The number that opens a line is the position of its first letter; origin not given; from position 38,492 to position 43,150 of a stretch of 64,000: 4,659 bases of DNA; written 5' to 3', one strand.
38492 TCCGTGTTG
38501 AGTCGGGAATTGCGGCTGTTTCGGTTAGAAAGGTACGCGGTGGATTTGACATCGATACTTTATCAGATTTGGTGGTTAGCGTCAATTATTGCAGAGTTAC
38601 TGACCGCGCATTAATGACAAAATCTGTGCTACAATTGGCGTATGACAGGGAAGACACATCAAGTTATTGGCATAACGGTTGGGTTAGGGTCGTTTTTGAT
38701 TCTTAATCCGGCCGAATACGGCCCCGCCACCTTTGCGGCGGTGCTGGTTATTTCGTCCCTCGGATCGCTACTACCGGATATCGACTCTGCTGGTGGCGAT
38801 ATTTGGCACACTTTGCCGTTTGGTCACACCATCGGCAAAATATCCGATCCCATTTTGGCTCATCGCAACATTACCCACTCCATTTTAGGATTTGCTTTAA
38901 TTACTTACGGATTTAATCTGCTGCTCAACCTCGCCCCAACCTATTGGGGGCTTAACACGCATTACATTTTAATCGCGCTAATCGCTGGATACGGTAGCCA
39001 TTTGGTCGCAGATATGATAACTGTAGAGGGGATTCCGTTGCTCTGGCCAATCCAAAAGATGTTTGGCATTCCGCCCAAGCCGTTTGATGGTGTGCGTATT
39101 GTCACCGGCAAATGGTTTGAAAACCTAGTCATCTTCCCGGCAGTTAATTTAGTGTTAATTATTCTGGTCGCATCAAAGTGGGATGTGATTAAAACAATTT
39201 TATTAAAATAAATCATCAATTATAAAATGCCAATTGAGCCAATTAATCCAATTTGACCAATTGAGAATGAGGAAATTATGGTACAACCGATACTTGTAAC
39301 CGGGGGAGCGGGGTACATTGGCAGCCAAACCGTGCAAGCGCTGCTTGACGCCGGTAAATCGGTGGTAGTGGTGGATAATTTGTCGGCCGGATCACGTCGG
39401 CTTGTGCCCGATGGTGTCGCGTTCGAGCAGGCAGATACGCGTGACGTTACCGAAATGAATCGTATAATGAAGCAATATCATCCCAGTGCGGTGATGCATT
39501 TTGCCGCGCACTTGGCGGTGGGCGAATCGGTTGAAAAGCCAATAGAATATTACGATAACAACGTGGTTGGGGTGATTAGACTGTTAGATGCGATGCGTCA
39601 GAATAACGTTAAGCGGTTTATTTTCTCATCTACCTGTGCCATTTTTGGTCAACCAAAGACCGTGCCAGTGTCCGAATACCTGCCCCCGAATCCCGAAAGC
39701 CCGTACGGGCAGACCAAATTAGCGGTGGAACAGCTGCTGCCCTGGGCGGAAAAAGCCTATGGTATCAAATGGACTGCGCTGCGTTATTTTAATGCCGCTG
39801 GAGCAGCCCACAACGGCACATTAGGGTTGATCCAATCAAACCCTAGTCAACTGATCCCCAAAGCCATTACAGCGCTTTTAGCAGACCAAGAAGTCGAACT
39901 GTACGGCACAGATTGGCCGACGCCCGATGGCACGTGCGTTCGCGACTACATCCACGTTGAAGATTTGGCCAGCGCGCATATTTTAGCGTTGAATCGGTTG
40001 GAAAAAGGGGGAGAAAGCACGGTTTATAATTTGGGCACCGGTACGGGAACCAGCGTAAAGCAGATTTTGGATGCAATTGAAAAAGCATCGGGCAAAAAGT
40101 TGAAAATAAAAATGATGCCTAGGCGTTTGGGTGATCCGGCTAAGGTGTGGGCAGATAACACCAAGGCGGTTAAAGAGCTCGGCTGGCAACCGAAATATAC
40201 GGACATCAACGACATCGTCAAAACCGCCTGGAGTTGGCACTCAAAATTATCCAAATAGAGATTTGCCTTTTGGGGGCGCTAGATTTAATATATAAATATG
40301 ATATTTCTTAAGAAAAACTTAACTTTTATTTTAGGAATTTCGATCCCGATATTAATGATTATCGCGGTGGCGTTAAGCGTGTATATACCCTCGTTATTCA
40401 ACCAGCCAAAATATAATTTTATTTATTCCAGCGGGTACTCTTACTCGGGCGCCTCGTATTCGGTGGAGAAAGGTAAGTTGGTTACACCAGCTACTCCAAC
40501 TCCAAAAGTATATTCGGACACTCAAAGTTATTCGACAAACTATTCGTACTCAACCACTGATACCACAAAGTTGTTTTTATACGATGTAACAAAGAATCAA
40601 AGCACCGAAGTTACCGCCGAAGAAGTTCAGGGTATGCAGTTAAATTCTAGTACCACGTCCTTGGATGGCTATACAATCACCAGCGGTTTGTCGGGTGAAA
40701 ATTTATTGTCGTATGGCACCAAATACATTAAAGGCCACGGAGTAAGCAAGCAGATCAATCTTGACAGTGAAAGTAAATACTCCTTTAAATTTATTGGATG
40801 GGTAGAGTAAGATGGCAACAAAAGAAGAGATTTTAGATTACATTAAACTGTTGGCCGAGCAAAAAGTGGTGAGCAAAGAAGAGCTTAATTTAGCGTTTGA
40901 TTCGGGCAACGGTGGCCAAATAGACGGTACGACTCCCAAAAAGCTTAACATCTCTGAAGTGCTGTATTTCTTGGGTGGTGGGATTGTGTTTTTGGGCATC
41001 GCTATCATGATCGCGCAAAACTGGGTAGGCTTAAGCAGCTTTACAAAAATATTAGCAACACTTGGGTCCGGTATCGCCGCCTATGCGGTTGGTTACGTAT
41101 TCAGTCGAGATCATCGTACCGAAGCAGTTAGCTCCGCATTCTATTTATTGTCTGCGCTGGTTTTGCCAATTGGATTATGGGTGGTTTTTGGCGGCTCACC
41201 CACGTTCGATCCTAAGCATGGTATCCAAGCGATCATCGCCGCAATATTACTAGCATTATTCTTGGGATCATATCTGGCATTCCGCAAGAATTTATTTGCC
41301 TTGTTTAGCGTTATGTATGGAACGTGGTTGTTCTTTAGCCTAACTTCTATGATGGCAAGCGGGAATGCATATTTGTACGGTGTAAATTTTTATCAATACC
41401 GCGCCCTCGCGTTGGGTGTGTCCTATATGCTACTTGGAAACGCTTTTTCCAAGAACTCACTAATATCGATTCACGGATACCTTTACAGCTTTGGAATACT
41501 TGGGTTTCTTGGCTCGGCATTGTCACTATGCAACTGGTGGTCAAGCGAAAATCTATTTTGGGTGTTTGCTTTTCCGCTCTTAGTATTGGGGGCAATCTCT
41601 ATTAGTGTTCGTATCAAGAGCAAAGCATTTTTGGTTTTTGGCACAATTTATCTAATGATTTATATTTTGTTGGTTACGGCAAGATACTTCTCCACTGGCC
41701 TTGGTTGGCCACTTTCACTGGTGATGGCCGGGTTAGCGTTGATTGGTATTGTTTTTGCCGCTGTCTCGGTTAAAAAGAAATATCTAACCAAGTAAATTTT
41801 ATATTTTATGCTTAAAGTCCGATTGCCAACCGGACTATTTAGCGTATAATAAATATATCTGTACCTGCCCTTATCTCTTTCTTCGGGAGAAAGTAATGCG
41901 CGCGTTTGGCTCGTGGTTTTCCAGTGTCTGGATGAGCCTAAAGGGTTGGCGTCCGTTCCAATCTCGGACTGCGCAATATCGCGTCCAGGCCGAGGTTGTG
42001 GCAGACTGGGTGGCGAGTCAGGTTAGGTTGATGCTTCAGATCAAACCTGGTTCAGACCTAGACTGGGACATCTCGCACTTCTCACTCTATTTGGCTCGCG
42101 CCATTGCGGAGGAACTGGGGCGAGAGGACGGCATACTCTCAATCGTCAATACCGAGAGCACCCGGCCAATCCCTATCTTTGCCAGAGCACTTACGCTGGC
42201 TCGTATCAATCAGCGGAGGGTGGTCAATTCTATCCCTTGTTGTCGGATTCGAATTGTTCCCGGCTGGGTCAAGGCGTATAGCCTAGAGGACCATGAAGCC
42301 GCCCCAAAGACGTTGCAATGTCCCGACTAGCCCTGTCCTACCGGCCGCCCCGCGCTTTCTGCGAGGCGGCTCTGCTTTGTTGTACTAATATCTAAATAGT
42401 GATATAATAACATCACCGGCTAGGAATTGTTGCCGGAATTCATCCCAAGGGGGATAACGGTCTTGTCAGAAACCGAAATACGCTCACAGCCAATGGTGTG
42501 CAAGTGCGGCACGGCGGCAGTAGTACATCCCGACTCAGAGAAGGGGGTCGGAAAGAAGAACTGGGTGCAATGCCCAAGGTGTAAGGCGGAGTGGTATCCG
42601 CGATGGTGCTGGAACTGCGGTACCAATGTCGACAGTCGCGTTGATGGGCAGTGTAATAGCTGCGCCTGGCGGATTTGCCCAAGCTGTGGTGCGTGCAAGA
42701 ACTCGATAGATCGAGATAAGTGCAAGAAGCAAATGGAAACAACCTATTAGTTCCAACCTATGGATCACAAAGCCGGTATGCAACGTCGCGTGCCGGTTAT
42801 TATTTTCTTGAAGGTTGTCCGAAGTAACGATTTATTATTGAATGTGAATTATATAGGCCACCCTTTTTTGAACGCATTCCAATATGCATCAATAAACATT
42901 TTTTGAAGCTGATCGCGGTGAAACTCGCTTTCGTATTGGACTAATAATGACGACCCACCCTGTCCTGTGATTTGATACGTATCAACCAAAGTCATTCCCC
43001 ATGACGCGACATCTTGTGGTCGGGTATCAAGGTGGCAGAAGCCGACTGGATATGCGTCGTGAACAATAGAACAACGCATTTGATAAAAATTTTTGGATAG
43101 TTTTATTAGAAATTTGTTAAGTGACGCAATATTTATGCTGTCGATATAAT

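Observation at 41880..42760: Second GC-rich pair: 144-aa cytoplasmic protein + 107-aa protein with five CxxC pairs, convergent with an AT-rich tRNA-linked ORF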

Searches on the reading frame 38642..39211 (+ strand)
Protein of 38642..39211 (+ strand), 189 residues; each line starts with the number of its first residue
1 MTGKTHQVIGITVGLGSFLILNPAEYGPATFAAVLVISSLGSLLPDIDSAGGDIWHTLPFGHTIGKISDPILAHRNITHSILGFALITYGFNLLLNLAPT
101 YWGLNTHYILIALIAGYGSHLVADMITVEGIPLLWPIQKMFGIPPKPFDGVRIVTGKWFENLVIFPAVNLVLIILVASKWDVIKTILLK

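Call 46: search_protein_families(library=pfam, proteins=[window:38642-39211:+], max_evalue=0.1)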
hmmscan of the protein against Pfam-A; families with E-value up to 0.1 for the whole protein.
window:38642-39211:+ (189 aa): 2 families
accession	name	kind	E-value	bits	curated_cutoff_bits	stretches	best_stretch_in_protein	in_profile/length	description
PF04307.19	YdjM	-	2e-26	93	29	1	1-173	1-165/176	YdjM inner membrane protein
PF00882.24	Zn_dep_PLPC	-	0.0017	18.8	26.8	1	40-127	31-96/167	Zinc dependent phospholipase C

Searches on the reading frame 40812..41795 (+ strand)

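Call 7: search_protein_families(library=pfam, proteins=[window:40812-41795:+], max_evalue=1)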
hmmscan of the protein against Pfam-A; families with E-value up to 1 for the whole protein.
window:40812-41795:+ (327 aa): 2 families
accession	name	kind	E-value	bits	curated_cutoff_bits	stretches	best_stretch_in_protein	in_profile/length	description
PF09925.14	DUF2157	-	8.6e-11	42.2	32.4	1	45-125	32-112/146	Predicted membrane protein (DUF2157)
PF20386.3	DUF6681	-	0.5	10.4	24.1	1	258-311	11-61/267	Family of unknown function (DUF6681)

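Call 67: search_protein_families(library=ncbifam, proteins=[P0001, P0002], max_evalue=0.1)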
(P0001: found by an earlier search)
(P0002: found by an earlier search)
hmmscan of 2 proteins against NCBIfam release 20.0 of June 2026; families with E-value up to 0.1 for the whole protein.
P0001 (144 aa): 0 families

P0002 (296 aa): 0 families

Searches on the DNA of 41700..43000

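Call 80: search_rna_families(source=window, start=41700, end=43000, threshold=evalue, max_evalue=1)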
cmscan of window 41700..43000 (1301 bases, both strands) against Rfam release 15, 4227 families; matches with E-value up to 1: 0.
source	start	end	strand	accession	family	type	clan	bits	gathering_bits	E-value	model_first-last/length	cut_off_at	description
